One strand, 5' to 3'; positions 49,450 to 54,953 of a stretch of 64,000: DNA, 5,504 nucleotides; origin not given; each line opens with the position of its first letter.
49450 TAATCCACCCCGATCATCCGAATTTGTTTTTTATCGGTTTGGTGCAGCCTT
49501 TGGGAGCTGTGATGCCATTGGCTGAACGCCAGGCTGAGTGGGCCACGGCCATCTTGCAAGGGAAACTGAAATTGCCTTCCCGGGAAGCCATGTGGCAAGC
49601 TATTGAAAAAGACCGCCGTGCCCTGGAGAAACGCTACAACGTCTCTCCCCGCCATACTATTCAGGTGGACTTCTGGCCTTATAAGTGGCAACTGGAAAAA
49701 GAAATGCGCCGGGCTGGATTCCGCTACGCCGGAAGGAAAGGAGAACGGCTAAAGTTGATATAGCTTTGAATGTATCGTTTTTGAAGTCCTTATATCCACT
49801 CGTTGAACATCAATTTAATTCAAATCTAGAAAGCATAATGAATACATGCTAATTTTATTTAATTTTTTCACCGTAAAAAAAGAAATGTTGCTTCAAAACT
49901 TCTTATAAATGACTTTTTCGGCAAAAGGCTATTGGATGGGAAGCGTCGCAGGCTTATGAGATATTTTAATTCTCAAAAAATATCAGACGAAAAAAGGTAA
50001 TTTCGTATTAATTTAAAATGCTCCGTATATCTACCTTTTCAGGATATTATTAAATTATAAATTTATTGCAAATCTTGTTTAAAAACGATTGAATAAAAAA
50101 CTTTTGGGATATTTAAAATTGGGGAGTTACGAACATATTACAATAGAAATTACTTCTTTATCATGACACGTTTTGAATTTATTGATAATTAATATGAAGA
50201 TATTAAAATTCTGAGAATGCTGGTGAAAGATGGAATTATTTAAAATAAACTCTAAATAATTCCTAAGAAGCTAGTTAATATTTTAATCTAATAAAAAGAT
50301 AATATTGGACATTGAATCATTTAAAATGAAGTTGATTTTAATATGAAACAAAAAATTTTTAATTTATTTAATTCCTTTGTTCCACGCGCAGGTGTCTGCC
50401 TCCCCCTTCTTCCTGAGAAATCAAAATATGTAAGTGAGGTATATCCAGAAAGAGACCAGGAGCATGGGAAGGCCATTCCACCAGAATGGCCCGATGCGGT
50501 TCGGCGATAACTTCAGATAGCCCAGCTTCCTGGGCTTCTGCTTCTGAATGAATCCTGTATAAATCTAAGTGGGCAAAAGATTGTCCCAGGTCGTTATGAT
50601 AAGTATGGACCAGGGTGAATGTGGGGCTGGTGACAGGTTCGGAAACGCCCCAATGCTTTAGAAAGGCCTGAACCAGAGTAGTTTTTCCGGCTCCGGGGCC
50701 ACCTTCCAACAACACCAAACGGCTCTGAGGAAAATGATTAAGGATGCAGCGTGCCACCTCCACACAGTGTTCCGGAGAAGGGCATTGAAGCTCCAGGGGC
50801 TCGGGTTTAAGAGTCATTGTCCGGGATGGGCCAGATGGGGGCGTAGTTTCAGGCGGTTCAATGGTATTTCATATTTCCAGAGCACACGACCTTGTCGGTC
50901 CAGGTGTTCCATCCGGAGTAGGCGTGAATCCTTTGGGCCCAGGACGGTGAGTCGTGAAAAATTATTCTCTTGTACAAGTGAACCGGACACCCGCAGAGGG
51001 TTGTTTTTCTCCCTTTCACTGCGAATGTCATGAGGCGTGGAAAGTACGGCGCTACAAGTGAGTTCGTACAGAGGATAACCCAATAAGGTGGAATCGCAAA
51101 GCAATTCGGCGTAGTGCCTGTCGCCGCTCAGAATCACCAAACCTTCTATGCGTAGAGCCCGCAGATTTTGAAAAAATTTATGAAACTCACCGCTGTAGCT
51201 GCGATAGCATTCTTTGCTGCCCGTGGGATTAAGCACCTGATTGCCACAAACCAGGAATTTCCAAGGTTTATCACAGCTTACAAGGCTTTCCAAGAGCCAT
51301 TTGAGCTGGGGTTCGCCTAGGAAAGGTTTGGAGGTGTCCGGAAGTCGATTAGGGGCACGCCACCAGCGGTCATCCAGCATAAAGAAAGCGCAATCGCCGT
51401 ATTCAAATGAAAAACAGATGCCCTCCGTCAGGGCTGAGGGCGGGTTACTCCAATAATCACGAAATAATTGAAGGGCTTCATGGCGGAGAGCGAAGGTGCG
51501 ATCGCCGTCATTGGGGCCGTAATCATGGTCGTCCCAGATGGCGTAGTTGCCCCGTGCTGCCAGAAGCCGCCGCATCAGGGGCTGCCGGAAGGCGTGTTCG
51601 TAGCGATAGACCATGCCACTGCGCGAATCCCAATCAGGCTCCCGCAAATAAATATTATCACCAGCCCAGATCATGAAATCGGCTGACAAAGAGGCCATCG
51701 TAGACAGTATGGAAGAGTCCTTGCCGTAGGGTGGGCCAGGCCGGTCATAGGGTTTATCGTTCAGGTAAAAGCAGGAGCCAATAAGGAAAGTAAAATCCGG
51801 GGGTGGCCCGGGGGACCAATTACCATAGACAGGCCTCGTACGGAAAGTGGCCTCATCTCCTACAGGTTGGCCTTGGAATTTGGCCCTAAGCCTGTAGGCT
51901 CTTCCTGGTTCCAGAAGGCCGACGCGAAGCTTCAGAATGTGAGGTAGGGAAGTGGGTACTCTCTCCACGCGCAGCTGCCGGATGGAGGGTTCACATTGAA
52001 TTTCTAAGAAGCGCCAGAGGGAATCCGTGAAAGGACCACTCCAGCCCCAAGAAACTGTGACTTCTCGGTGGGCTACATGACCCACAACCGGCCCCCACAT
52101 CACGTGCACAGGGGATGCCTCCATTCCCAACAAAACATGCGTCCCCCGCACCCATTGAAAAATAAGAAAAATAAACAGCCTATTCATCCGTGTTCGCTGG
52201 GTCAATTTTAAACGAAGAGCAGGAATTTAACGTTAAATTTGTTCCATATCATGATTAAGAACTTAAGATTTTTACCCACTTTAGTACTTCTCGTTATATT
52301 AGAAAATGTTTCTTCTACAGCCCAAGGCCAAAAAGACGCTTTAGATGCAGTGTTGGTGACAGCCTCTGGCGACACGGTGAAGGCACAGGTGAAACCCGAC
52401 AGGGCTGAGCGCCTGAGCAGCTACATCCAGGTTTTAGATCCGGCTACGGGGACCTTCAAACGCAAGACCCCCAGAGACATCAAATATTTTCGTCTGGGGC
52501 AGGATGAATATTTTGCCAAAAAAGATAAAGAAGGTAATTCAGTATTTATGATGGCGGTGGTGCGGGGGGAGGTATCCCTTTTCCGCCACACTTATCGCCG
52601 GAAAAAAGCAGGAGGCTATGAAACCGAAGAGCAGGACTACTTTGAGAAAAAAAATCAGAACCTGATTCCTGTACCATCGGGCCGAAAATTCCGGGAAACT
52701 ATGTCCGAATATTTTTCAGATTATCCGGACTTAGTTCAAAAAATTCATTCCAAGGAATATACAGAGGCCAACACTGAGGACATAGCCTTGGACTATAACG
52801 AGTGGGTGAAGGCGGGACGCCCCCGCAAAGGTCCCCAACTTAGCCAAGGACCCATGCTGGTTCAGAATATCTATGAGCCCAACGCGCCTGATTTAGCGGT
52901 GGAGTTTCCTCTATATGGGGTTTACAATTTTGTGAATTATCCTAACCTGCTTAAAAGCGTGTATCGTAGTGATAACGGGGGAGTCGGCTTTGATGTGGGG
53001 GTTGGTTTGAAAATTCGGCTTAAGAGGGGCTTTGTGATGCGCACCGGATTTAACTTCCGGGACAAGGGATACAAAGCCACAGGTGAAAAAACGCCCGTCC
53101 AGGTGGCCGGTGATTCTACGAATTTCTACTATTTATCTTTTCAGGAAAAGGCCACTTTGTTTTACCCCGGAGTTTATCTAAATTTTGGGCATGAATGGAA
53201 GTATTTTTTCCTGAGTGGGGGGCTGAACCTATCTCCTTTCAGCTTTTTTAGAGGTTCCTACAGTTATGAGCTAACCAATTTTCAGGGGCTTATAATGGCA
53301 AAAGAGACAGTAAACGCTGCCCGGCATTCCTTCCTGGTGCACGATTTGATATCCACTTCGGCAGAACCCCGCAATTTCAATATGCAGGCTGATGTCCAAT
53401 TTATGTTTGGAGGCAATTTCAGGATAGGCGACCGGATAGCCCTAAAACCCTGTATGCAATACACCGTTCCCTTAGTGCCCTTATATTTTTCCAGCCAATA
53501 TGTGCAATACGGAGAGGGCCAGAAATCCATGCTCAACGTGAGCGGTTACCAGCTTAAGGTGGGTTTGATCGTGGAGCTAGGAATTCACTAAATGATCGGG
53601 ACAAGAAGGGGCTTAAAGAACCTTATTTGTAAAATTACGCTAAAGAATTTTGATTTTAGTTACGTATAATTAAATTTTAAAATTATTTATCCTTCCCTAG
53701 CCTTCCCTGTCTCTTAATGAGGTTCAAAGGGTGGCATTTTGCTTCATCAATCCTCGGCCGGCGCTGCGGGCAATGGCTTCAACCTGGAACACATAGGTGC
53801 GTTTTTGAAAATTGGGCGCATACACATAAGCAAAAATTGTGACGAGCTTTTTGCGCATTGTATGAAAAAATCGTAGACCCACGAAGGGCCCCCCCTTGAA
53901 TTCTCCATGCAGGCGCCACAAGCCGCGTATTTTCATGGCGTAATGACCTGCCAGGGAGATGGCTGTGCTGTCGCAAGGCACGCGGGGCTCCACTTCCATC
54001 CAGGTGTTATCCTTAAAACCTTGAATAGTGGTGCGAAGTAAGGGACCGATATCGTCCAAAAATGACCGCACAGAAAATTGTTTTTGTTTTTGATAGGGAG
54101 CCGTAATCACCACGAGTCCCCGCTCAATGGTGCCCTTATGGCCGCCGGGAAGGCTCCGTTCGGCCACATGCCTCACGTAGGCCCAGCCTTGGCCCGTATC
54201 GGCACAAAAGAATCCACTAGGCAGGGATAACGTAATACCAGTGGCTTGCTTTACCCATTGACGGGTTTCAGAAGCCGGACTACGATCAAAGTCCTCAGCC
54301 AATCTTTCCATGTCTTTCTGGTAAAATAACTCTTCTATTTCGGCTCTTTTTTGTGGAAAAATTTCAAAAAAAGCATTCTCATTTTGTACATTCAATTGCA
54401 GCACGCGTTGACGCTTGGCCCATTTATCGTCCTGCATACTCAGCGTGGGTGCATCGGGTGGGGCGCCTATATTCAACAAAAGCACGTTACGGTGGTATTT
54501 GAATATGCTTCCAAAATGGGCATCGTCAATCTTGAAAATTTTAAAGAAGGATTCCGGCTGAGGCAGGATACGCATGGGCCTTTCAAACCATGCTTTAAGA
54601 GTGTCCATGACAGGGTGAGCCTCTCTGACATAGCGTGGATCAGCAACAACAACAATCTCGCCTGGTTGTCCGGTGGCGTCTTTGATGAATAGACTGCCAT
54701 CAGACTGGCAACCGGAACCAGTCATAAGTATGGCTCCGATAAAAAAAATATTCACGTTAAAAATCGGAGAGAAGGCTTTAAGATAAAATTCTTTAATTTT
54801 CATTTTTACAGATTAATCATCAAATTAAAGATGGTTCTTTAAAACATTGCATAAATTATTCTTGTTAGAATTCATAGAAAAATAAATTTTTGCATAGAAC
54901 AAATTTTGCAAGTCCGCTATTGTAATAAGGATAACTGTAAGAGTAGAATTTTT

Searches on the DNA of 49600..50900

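Call 72: search_rna_families(source=window, start=49600, end=50900, threshold=evalue, max_evalue=0.1)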
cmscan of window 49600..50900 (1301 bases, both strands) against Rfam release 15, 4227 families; matches with E-value up to 0.1: 0.
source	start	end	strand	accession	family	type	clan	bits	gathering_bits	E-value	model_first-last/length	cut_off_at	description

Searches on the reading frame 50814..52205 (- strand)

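Call 3: search_protein_families(library=pfam, proteins=[window:50814-52205:-], max_evalue=0.01)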
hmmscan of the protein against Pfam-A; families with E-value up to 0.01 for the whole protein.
window:50814-52205:- (463 aa): 1 family
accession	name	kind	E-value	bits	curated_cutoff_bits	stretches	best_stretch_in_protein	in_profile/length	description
PF09423.15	PhoD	-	1.4e-13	51.2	27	1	166-366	16-266/343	PhoD-like phosphatase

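Call 4: search_protein_families(library=ncbifam, proteins=[window:50814-52205:-], max_evalue=0.01)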
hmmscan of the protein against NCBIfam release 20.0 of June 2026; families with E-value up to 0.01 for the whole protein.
window:50814-52205:- (463 aa): 0 families

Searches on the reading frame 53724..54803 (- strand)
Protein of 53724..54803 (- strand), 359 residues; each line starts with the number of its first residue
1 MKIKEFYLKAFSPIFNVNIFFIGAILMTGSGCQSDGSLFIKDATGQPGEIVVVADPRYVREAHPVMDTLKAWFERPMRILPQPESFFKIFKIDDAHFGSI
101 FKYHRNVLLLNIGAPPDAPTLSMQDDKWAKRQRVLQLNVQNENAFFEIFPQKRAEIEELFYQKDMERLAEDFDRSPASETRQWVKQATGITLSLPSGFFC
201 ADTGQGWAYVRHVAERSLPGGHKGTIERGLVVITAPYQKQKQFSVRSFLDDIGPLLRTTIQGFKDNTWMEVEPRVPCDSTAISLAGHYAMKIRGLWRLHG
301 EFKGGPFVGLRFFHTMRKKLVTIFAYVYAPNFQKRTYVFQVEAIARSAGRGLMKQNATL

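Call 3: search_protein_families(library=pfam, proteins=[window:53724-54803:-], max_evalue=0.01)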
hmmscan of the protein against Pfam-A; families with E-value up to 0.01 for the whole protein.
window:53724-54803:- (359 aa): 1 family
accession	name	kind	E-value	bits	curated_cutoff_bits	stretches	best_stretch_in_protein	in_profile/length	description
PF16125.10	DUF4837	-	2.1e-59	201.4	25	1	43-346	1-294/295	Domain of unknown function (DUF4837)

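Call 4: search_protein_families(library=ncbifam, proteins=[window:53724-54803:-], max_evalue=0.01)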
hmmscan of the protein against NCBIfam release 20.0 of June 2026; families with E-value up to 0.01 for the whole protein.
window:53724-54803:- (359 aa): 0 families
